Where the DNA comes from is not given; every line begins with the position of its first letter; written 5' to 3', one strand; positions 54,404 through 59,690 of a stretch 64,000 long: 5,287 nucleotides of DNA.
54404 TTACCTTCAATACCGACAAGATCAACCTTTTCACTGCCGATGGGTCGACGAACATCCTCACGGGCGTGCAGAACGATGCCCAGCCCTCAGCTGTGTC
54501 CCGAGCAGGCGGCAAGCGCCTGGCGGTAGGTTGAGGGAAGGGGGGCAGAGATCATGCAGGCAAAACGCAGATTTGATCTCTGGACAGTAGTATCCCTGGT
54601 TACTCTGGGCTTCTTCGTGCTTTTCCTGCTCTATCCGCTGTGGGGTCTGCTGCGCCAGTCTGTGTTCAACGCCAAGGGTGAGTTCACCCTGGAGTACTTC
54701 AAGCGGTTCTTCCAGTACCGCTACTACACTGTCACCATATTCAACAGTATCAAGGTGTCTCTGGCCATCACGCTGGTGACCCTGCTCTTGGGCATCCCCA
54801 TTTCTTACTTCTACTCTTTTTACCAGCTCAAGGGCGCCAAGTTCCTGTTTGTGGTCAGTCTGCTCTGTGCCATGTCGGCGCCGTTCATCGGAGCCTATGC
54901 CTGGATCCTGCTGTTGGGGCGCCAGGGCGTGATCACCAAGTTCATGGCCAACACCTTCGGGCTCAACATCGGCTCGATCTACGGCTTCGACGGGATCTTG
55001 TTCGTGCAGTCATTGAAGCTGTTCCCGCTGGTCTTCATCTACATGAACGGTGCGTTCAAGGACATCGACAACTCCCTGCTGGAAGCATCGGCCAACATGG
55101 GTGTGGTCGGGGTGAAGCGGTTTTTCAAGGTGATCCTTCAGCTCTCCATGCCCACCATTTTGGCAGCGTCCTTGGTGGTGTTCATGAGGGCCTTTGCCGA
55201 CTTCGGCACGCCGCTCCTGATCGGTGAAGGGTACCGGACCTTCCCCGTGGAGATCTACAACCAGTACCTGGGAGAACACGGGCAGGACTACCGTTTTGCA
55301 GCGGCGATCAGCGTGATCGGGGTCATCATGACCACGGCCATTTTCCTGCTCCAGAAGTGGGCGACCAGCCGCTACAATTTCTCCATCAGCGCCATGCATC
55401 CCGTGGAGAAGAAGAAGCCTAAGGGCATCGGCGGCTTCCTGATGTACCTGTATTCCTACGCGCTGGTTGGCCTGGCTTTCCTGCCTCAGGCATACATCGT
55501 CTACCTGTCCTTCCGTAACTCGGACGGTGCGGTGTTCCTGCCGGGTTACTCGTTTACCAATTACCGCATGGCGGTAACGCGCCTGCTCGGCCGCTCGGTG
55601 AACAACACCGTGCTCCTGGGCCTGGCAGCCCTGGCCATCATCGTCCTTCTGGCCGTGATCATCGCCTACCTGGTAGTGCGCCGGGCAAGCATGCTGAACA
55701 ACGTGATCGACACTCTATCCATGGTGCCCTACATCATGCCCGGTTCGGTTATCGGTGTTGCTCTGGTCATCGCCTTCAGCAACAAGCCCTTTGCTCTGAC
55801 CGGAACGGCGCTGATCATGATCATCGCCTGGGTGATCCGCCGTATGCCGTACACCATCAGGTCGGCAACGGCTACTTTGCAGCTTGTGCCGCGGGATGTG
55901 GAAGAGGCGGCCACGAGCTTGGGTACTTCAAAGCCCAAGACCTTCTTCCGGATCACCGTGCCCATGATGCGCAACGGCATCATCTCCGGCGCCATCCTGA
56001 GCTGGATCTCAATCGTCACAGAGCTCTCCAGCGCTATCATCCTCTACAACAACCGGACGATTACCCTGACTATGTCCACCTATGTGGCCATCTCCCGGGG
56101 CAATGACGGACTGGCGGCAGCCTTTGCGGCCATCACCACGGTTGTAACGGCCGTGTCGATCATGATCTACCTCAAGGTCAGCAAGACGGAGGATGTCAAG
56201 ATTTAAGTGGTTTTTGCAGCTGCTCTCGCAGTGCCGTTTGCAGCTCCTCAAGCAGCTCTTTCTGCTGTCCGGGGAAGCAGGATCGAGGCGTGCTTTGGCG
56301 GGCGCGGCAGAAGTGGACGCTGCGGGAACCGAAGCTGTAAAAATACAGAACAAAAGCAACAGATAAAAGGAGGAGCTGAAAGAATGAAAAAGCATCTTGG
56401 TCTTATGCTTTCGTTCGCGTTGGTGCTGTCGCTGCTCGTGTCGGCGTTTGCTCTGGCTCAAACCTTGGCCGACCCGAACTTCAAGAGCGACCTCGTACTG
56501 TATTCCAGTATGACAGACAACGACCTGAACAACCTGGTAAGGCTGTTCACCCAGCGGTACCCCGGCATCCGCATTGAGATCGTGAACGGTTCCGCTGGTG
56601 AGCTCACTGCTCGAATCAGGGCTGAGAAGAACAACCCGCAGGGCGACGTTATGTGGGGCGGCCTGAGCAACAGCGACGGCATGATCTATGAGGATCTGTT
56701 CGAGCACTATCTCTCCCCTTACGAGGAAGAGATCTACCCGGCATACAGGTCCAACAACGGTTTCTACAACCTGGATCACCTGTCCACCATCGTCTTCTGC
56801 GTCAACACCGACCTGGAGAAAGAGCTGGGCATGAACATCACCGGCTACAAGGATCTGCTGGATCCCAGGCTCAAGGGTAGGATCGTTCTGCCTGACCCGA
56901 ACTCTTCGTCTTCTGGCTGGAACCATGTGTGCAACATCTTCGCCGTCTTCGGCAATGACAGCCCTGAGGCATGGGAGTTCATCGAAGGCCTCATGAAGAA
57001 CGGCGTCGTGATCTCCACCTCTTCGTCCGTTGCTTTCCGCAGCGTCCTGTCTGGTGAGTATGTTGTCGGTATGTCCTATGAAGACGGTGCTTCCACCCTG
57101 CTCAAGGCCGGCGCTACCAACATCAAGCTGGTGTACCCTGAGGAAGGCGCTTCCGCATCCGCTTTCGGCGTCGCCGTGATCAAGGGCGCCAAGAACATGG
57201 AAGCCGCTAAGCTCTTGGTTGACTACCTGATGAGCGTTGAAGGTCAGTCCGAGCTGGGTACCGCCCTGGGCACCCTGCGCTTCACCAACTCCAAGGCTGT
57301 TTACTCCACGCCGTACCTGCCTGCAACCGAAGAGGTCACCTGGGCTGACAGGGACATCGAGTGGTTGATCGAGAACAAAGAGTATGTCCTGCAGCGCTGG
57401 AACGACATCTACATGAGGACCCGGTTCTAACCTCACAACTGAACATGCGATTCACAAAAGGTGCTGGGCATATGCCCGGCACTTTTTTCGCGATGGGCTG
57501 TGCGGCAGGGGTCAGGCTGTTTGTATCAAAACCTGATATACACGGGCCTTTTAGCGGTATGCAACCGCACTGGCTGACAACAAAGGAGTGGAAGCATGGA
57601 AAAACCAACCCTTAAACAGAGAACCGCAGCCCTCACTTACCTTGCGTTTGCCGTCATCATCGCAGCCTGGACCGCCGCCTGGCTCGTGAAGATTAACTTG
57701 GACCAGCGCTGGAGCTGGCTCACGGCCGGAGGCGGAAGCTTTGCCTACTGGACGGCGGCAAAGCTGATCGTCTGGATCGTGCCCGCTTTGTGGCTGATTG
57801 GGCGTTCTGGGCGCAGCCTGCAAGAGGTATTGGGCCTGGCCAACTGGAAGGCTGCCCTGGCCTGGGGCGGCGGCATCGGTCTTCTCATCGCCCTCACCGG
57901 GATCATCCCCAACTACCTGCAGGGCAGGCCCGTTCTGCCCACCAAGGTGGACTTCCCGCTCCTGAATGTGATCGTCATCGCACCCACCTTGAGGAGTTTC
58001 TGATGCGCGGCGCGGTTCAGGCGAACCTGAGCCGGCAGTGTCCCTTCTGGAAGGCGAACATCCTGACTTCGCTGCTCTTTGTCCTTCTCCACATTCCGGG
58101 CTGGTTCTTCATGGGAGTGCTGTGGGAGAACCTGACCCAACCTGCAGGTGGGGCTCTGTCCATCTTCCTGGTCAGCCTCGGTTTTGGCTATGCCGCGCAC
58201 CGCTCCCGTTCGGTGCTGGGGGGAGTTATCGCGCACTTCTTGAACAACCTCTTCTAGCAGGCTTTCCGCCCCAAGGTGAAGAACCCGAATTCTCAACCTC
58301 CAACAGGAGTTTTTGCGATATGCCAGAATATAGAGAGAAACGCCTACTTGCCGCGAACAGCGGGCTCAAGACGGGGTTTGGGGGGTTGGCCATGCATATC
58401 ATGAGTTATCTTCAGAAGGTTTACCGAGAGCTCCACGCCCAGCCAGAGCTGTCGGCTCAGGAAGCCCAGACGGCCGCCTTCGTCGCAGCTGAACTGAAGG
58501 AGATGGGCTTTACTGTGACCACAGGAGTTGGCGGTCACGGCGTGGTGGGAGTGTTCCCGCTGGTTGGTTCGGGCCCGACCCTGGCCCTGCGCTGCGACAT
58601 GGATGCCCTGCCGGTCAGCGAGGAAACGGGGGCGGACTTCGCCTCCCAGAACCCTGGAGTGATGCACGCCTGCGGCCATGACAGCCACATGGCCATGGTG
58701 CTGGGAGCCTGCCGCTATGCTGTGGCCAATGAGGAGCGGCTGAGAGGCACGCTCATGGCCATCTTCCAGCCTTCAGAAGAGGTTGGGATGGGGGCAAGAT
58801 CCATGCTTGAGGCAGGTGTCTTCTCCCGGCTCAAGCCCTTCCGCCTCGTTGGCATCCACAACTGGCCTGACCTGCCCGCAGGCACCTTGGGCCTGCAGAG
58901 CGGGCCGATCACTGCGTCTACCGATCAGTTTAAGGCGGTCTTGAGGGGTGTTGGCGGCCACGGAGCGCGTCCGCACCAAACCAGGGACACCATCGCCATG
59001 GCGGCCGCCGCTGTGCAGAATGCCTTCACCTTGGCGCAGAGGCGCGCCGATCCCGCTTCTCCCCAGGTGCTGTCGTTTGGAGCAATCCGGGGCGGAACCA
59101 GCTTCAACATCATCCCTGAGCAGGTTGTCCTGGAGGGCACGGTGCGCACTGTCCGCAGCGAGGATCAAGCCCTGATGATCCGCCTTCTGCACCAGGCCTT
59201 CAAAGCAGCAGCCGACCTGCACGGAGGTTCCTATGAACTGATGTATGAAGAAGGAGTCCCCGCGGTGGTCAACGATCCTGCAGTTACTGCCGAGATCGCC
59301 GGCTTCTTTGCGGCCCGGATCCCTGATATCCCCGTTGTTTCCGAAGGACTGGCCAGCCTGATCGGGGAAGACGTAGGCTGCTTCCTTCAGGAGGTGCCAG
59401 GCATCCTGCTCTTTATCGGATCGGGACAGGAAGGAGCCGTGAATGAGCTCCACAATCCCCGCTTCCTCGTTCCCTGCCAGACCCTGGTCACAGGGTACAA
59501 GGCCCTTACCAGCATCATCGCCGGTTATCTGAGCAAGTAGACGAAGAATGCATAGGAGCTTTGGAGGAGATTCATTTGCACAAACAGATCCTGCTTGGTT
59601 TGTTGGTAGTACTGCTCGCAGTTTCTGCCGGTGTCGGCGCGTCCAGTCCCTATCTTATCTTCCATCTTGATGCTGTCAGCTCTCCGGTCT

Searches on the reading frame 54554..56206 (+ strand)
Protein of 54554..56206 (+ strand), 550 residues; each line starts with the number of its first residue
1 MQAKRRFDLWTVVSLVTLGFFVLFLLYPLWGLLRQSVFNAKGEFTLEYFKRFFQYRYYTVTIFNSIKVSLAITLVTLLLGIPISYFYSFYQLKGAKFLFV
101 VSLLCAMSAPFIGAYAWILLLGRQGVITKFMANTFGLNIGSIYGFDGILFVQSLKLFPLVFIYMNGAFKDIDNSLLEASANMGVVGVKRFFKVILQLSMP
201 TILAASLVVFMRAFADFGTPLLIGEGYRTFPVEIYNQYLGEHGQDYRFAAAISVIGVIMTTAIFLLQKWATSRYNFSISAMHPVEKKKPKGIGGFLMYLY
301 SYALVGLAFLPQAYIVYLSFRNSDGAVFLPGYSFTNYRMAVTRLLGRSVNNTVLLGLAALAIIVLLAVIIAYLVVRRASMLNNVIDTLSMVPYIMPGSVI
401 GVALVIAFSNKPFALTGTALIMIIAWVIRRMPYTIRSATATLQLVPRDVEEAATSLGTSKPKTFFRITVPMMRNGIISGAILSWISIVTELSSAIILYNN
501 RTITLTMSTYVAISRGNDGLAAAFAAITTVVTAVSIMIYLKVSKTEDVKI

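Call 53: search_protein_families(library=pfam, proteins=[window:54554-56206:+], max_evalue=0.00001)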
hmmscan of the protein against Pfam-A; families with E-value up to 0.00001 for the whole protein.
window:54554-56206:+ (550 aa): 1 family
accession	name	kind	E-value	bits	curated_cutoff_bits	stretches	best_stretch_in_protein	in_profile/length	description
PF00528.27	BPD_transp_1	-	4.2e-20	72.7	26.4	1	364-537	2-173/184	Binding-protein-dependent transport system inner membrane component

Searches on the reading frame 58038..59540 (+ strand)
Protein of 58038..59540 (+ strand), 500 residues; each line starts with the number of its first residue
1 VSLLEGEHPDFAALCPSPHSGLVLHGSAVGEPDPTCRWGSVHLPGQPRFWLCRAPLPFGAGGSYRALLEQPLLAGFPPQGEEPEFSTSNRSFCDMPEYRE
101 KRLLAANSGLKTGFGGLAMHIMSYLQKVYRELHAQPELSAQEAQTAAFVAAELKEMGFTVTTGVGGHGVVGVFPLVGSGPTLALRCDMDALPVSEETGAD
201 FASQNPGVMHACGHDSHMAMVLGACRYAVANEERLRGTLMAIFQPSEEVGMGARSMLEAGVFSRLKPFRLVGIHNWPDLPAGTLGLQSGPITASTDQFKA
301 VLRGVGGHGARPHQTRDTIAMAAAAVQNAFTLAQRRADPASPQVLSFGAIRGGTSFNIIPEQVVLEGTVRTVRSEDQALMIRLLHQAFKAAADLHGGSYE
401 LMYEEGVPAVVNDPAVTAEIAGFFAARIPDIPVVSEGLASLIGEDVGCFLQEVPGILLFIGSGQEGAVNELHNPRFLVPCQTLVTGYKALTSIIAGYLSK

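Call 53: search_protein_families(library=pfam, proteins=[window:58038-59540:+], max_evalue=0.00001)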
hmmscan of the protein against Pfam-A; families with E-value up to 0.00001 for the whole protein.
window:58038-59540:+ (500 aa): 2 families
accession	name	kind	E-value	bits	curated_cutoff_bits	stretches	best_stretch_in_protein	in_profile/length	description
PF01546.33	Peptidase_M20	-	1.9e-35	123.1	24.6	1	183-494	1-204/206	Peptidase family M20/M25/M40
PF07687.19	M20_dimer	-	3.9e-08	33.7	21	1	299-391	10-102/107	Peptidase dimerisation domain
